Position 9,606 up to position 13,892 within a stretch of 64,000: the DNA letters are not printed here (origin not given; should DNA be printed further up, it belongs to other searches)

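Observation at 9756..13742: Giant cyclase-STAND-TPR protein with tandem class-III cyclase domains arranged like a C1/C2 pseudo-heterodimer, translationally abutted to fpg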

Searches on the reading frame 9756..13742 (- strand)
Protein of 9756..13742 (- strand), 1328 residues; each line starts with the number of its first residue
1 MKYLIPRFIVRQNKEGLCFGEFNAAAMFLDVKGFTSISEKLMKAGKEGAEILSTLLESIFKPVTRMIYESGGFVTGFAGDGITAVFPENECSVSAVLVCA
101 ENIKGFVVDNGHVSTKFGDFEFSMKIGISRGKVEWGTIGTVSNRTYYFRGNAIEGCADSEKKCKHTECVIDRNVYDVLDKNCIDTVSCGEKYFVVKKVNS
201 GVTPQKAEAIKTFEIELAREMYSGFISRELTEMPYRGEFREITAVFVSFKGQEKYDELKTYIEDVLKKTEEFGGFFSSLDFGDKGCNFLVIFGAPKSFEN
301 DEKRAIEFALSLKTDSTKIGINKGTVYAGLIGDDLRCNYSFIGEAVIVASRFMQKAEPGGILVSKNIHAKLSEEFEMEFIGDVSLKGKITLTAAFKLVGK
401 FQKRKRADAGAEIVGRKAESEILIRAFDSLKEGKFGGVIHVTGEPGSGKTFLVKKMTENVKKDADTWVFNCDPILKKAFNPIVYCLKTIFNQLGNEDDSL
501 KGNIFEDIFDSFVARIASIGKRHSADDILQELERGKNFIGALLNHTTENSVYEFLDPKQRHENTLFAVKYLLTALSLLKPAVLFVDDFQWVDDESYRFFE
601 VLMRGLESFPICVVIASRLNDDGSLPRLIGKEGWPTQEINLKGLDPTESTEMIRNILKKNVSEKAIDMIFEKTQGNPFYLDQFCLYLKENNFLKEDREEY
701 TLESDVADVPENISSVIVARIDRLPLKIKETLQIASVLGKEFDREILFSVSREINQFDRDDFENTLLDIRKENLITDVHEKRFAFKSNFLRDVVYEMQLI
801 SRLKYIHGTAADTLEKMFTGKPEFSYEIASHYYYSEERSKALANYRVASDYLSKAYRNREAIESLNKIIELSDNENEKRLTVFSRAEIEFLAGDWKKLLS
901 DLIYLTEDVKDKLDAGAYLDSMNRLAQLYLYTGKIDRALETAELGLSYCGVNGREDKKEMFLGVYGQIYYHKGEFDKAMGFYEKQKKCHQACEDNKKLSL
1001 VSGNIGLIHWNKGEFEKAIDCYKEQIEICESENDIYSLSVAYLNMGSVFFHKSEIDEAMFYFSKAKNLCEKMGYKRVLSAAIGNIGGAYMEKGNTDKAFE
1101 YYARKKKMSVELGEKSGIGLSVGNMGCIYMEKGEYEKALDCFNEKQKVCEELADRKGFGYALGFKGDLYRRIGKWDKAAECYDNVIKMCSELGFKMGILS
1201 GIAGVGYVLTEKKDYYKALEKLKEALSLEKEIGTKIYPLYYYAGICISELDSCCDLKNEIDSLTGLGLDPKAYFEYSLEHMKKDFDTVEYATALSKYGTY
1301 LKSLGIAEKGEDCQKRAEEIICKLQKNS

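Call 3: search_protein_families(library=pfam, proteins=[window:9756-13742:-], max_evalue=0.1)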
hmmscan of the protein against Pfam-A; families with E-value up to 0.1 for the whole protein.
window:9756-13742:- (1328 aa): 30 families (the best 25 are shown)
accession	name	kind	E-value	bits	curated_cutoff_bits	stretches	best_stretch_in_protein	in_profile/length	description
PF13424.12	TPR_12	-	1.2e-25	89.9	30.1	3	1003-1070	7-76/77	Tetratricopeptide repeat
PF00515.34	TPR_1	-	4.5e-25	86.8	27.8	4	1124-1144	6-26/34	Tetratricopeptide repeat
PF07719.23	TPR_2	-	6.7e-24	82.4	27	3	1124-1144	6-26/34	Tetratricopeptide repeat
PF13176.12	TPR_7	-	1.6e-21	74.9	27.9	2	1161-1190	1-30/36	Tetratricopeptide repeat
PF13181.12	TPR_8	-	1.6e-19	68.8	25.7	1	1004-1030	6-32/34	Tetratricopeptide repeat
PF00211.25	Guanylate_cyc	-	1.8e-19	70.5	21.9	2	317-391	102-176/183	Adenylate and Guanylate cyclase catalytic domain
PF13191.12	AAA_16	-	1.4e-17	65.2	32.6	1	413-614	2-167/167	AAA ATPase domain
PF17874.7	TPR_MalT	-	8e-11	42.2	45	2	926-1104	8-186/336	MalT-like TPR region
PF10602.15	RPN7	-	8e-10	39.1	29.6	1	1165-1229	42-106/174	26S proteasome subunit RPN7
PF13374.12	TPR_10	-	1.6e-08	34.7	27.5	0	919-940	2-23/42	Tetratricopeptide repeat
PF13432.12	TPR_16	-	1.4e-07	32.3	32.7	0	924-984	2-56/65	Tetratricopeptide repeat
PF13414.12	TPR_11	-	2.7e-07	30.6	26.8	2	1166-1189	1-24/42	TPR repeat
PF13428.12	TPR_14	-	3.6e-07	30.7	23.5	0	1166-1189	8-31/44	Tetratricopeptide repeat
PF13174.12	TPR_6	-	9.5e-07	29.5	26.3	0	1166-1187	7-28/33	Tetratricopeptide repeat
PF13401.12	AAA_22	-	1.5e-06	29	27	1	437-611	6-118/130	AAA domain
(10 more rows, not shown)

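Call 4: search_protein_families(library=ncbifam, proteins=[window:9756-13742:-], max_evalue=0.1)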
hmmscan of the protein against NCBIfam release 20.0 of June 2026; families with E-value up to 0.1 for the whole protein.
window:9756-13742:- (1328 aa): 19 families
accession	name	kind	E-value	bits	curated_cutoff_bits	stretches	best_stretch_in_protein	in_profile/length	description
TIGR03903.1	TOMM_kin_cyc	equivalog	1.3e-44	152.4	705.75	1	252-863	308-912/1267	TOMM system kinase/cyclase fusion protein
NF053520.1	HK_Porph_FimS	equivalog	4.7e-22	78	600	2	1013-1232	98-317/618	sensor histidine kinase FimS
NF041717.1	HaaA_phane_TPR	equivalog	2.7e-15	55.6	1125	1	971-1235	524-788/882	cyclophane-containing RiPP biosynthesis TPR protein HaaT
NF002725.1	PRK02603.1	equivalog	6.5e-12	45.8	143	2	971-1068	47-142/173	photosystem I assembly protein Ycf3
NF033762.1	social_mot_Tgl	equivalog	5.6e-09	35.7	225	1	1039-1154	100-205/252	social motility TPR repeat lipoprotein Tgl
NF053617.1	SARPRegAfsRStmc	equivalog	1.8e-08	32.9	1430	3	1006-1148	743-885/986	SARP-family global regulator AfsR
NF040959.1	MamA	equivalog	1.2e-06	28.2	200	1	1125-1231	43-137/204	magnetosome protein MamA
NF053779.1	BT3442_fam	equivalog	3.4e-06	26.1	940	1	953-1104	96-247/563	BT3442 family protein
TIGR02521.1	type_IV_pilW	equivalog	9.3e-06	25.3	154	1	969-1150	41-200/234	type IV pilus biogenesis/stability protein PilW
TIGR02917.1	PEP_TPR_lipo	equivalog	0.00063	17.7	312.2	0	991-1148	253-392/899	XrtA/PEP-CTERM system TPR-repeat protein PrsT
NF033758.1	gliding_GltE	equivalog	0.0016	17.5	225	1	951-1030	285-356/411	adventurous gliding motility TPR repeat lipoprotein GltE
TIGR03015.1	pepcterm_ATPase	hypoth_equivalog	0.0017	17.9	324.5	0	437-462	44-69/269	XrtA/PEP-CTERM system-associated ATPase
TIGR02928.1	TIGR02928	subfamily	0.0018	17.2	181.3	1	412-518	16-126/366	orc1/cdc6 family replication initiation protein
NF010340.0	PRK13768.1-2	equivalog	0.0064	16.3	293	0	438-475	5-43/265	GTPase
NF010248.0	PRK13695.1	equivalog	0.0091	15.7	156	1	439-463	6-30/180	NTPase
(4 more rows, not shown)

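Call 10: find_homologous_proteins(query=window:9756-13742:-, max_evalue=1e-10)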
Query window:9756-13742:- (1328 aa): 749 proteins with E <= 1e-10 among 8000 candidates; the best 120 are listed.
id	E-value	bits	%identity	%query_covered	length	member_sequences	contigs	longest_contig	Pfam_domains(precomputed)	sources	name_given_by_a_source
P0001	0.0e+0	2762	92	100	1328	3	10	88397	PF10602.16,PF13414.13,PF13176.13,PF13401.13,PF13428.13,PF13191.13,PF13374.13,PF17874.8,PF00515.35,PF13424.13,PF13432.13,PF00211.26,PF13181.13,PF07719.24,PF13174.13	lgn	-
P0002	0.0e+0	1520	53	100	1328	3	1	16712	PF10602.16,PF13414.13,PF13176.13,PF13191.13,PF13374.13,PF17874.8,PF00515.35,PF13424.13,PF13432.13,PF00211.26,PF13181.13,PF07719.24,PF13174.13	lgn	-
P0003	0.0e+0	1497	53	100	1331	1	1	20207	PF13414.13,PF13176.13,PF13191.13,PF13374.13,PF17874.8,PF00515.35,PF13424.13,PF14938.13,PF13432.13,PF00211.26,PF13181.13,PF07719.24,PF13174.13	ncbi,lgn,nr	ncbi:tetratricopeptide repeat protein [candidate division WOR-3 bacterium]|nr:tetratricopeptide repe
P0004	0.0e+0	1201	44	97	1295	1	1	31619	PF10602.16,PF13176.13,PF13428.13,PF13191.13,PF13374.13,PF17874.8,PF00515.35,PF13424.13,PF13432.13,PF00211.26,PF13181.13,PF07719.24,PF13174.13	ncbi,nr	ncbi:tetratricopeptide repeat protein [candidate division WOR-3 bacterium]|nr:tetratricopeptide repe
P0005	0.0e+0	1126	40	98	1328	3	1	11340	PF09976.16,PF13414.13,PF13176.13,PF13428.13,PF13191.13,PF13374.13,PF17874.8,PF00515.35,PF13424.13,PF13432.13,PF00211.26,PF13181.13,PF07719.24,PF20720.4,PF13174.13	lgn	-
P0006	1.0e-237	810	35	93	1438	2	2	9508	PF10602.16,PF13414.13,PF21325.4,PF10579.15,PF13176.13,PF24885.2,PF13428.13,PF13191.13,PF13374.13,PF17874.8,PF00515.35,PF13424.13,PF28559.1,PF14938.13,PF13432.13,PF00211.26,PF13181.13,PF07719.24,PF13174.13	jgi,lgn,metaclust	metaclust:\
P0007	4.8e-234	798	35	93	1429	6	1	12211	PF10602.16,PF13431.13,PF13414.13,PF21325.4,PF10952.16,PF13176.13,PF24885.2,PF13428.13,PF13191.13,PF13374.13,PF14559.13,PF17874.8,PF00515.35,PF13424.13,PF28559.1,PF14938.13,PF13432.13,PF00211.26,PF13181.13,PF07719.24,PF13174.13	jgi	jgi:tetratricopeptide (TPR) repeat protein/class 3 adenylate cyclase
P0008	4.0e-230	785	33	93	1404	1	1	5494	PF13414.13,PF10579.15,PF13176.13,PF24885.2,PF13428.13,PF13191.13,PF13374.13,PF14559.13,PF13371.13,PF17874.8,PF00515.35,PF13424.13,PF28559.1,PF13432.13,PF00211.26,PF13181.13,PF07719.24,PF13174.13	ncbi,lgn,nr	ncbi:MAG: tetratricopeptide repeat protein [Candidatus Atribacteria bacterium]|nr:tetratricopeptide 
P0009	2.0e-227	776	34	93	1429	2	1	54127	PF10602.16,PF13414.13,PF21325.4,PF10952.16,PF13176.13,PF13428.13,PF13191.13,PF13374.13,PF17874.8,PF00515.35,PF13424.13,PF28559.1,PF14938.13,PF13432.13,PF00211.26,PF13181.13,PF07719.24,PF13174.13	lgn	-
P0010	7.4e-226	771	34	93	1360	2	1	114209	PF12862.14,PF13176.13,PF13428.13,PF13191.13,PF13374.13,PF14559.13,PF17874.8,PF00515.35,PF13424.13,PF13432.13,PF00211.26,PF13181.13,PF07719.24,PF13174.13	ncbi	-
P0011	1.1e-224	767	34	93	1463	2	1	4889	PF10602.16,PF13431.13,PF12862.14,PF13414.13,PF10579.15,PF13176.13,PF24885.2,PF13428.13,PF13191.13,PF13374.13,PF13371.13,PF17874.8,PF00515.35,PF13424.13,PF28559.1,PF14938.13,PF13432.13,PF00211.26,PF13181.13,PF07719.24,PF13174.13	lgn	-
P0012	1.2e-223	764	37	82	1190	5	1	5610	PF10602.16,PF13414.13,PF13176.13,PF13428.13,PF13191.13,PF13374.13,PF17874.8,PF00515.35,PF12895.14,PF13424.13,PF14938.13,PF00211.26,PF13181.13,PF07719.24,PF13174.13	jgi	-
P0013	3.8e-223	762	34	93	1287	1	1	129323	PF10602.16,PF13431.13,PF13414.13,PF13176.13,PF24885.2,PF13401.13,PF13428.13,PF13191.13,PF13374.13,PF14559.13,PF13371.13,PF17874.8,PF00515.35,PF13424.13,PF28559.1,PF14938.13,PF13432.13,PF00211.26,PF13181.13,PF07719.24,PF13174.13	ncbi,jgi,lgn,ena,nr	ncbi:MAG: hypothetical protein B6244_01105 [Candidatus Cloacimonetes bacterium 4572_55]|nr:MAG: hypo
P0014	1.9e-222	760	32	93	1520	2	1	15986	PF13431.13,PF13414.13,PF13176.13,PF13428.13,PF13191.13,PF13374.13,PF01261.31,PF17874.8,PF00515.35,PF13424.13,PF28559.1,PF14938.13,PF13432.13,PF00211.26,PF13181.13,PF07719.24,PF13174.13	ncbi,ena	-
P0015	4.8e-217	742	33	93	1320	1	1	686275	PF13176.13,PF13428.13,PF13191.13,PF13374.13,PF14559.13,PF17874.8,PF00515.35,PF13424.13,PF28559.1,PF14938.13,PF13432.13,PF00211.26,PF13181.13,PF07719.24,PF13174.13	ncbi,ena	-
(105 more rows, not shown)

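Call 19: find_encoding_contigs(protein=P0001, flank=6000, max_places=4)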
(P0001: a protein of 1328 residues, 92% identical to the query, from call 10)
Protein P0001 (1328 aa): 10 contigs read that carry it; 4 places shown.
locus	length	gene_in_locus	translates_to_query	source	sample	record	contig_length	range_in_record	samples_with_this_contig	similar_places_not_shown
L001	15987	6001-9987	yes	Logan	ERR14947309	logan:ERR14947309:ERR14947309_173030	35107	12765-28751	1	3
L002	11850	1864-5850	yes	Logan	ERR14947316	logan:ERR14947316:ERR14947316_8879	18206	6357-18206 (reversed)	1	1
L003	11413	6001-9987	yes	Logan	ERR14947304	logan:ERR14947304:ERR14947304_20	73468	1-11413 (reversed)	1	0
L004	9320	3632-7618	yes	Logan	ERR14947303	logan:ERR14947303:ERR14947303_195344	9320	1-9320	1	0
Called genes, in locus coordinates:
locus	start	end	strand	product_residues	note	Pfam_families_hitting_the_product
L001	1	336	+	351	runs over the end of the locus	PF12679:ABC2_membrane_2, PF12698:ABC2_membrane_3, PF01061:ABC2_membrane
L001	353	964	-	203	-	PF19641:DUF6144 (faint)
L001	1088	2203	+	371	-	PF18962:Por_Secre_tail, PF13860:FlgD_ig (weak)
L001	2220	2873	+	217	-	PF02525:Flavodoxin_2, PF03358:FMN_red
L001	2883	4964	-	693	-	PF00009:GTP_EFTU, PF03144:GTP_EFTU_D2, PF22042:EF-G_D2, PF14492:EFG_III, PF16658:RF3_C, PF03764:EFG_IV, PF00679:EFG_C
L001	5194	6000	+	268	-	PF01149:Fapy_DNA_glyco, PF06831:H2TH, PF06827:zf-FPG_IleRS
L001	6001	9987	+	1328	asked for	PF00211:Guanylate_cyc, PF13174:TPR_6 (faint), PF13176:TPR_7 (faint), PF13181:TPR_8 (faint), PF13191:AAA_16, PF13401:AAA_22 (weak), PF00515:TPR_1 (faint), PF13424:TPR_12 (weak), +7 more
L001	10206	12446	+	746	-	PF08126:Propeptide_C25, PF01364:Peptidase_C25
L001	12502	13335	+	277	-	-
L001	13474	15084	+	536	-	PF04851:ResIII, PF00270:DEAD, PF00271:Helicase_C, PF03880:DbpA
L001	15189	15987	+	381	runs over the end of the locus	PF00871:Acetate_kinase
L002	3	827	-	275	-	?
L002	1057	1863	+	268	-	PF01149:Fapy_DNA_glyco, PF06831:H2TH, PF06827:zf-FPG_IleRS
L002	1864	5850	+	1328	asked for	PF00211:Guanylate_cyc, PF13174:TPR_6 (faint), PF13176:TPR_7 (faint), PF13181:TPR_8 (faint), PF13191:AAA_16, PF13401:AAA_22 (weak), PF00515:TPR_1 (faint), PF13424:TPR_12 (weak), +7 more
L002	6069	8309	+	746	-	PF08126:Propeptide_C25, PF01364:Peptidase_C25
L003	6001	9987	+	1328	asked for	PF00211:Guanylate_cyc, PF13174:TPR_6 (faint), PF13176:TPR_7 (faint), PF13181:TPR_8 (faint), PF13191:AAA_16, PF13401:AAA_22 (weak), PF00515:TPR_1 (faint), PF13424:TPR_12 (weak), +7 more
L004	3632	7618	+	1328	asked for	PF00211:Guanylate_cyc, PF13174:TPR_6 (faint), PF13176:TPR_7 (faint), PF13181:TPR_8 (faint), PF13191:AAA_16, PF13401:AAA_22 (weak), PF00515:TPR_1 (faint), PF13424:TPR_12 (weak), +7 more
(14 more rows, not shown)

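Call 20: find_encoding_contigs(protein=P0003, flank=6000, max_places=3)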
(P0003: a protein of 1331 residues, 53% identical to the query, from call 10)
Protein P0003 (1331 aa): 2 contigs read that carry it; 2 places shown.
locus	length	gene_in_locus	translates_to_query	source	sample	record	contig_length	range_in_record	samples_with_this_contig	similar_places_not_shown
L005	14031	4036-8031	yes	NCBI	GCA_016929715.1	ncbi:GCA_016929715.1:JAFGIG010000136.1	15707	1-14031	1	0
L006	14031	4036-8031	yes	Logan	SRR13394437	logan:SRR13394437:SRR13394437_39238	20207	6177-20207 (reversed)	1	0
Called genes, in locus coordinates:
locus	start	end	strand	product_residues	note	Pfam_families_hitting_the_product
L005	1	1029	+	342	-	PF18962:Por_Secre_tail (faint), PF13860:FlgD_ig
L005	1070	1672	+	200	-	PF02525:Flavodoxin_2, PF03358:FMN_red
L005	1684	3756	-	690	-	PF00009:GTP_EFTU, PF03144:GTP_EFTU_D2, PF22042:EF-G_D2, PF14492:EFG_III, PF16658:RF3_C (weak), PF03764:EFG_IV, PF00679:EFG_C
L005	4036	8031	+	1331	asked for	PF00211:Guanylate_cyc (weak), PF13174:TPR_6 (faint), PF00211:Guanylate_cyc, PF13191:AAA_16, PF14938:SNAP (faint), PF00515:TPR_1 (faint), PF17874:TPR_MalT (weak), PF13424:TPR_12, +6 more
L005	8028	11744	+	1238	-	PF00211:Guanylate_cyc (weak), PF13191:AAA_16, PF13374:TPR_10 (faint), PF17874:TPR_MalT (faint), PF13424:TPR_12 (weak)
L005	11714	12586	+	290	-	-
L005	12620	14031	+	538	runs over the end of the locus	PF04851:ResIII, PF00270:DEAD, PF00271:Helicase_C, PF03880:DbpA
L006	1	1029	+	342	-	PF18962:Por_Secre_tail (faint), PF13860:FlgD_ig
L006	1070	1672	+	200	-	PF02525:Flavodoxin_2, PF03358:FMN_red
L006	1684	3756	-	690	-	PF00009:GTP_EFTU, PF03144:GTP_EFTU_D2, PF22042:EF-G_D2, PF14492:EFG_III, PF16658:RF3_C (weak), PF03764:EFG_IV, PF00679:EFG_C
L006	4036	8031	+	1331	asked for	PF00211:Guanylate_cyc (weak), PF13174:TPR_6 (faint), PF00211:Guanylate_cyc, PF13191:AAA_16, PF14938:SNAP (faint), PF00515:TPR_1 (faint), PF17874:TPR_MalT (weak), PF13424:TPR_12, +6 more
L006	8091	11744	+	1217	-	PF00211:Guanylate_cyc (weak), PF13191:AAA_16, PF13374:TPR_10 (faint), PF17874:TPR_MalT (faint), PF13424:TPR_12 (weak)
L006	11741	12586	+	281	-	-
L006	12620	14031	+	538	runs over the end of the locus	PF04851:ResIII, PF00270:DEAD, PF00271:Helicase_C, PF03880:DbpA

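Call 21: find_encoding_contigs(protein=P0004, flank=6000, max_places=2)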
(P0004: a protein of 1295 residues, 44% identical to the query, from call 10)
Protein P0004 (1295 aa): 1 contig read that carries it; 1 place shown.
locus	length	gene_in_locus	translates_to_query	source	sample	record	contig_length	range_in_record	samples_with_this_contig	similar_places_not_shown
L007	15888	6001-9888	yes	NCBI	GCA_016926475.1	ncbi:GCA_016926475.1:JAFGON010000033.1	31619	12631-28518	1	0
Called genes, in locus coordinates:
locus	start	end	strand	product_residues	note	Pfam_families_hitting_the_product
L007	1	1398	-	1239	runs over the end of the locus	PF13191:AAA_16, PF00515:TPR_1 (faint), PF07719:TPR_2 (faint), PF13428:TPR_14 (faint), PF13424:TPR_12, PF17874:TPR_MalT, PF13424:TPR_12 (weak)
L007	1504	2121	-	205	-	PF19641:DUF6144 (faint)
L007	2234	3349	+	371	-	PF18962:Por_Secre_tail (weak)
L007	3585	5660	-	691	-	PF00009:GTP_EFTU, PF03144:GTP_EFTU_D2, PF22042:EF-G_D2, PF14492:EFG_III, PF16658:RF3_C, PF03764:EFG_IV, PF00679:EFG_C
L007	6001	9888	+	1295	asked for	PF00211:Guanylate_cyc (weak), PF10602:RPN7 (faint), PF00211:Guanylate_cyc, PF13191:AAA_16, PF00515:TPR_1 (faint), PF13424:TPR_12, PF17874:TPR_MalT (weak), PF13424:TPR_12 (weak), +7 more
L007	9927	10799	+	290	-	-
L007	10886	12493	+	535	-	PF04851:ResIII, PF00270:DEAD, PF00271:Helicase_C, PF03880:DbpA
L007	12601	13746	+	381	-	PF00871:Acetate_kinase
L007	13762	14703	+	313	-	PF01515:PTA_PTB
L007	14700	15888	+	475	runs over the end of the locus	PF00474:SSF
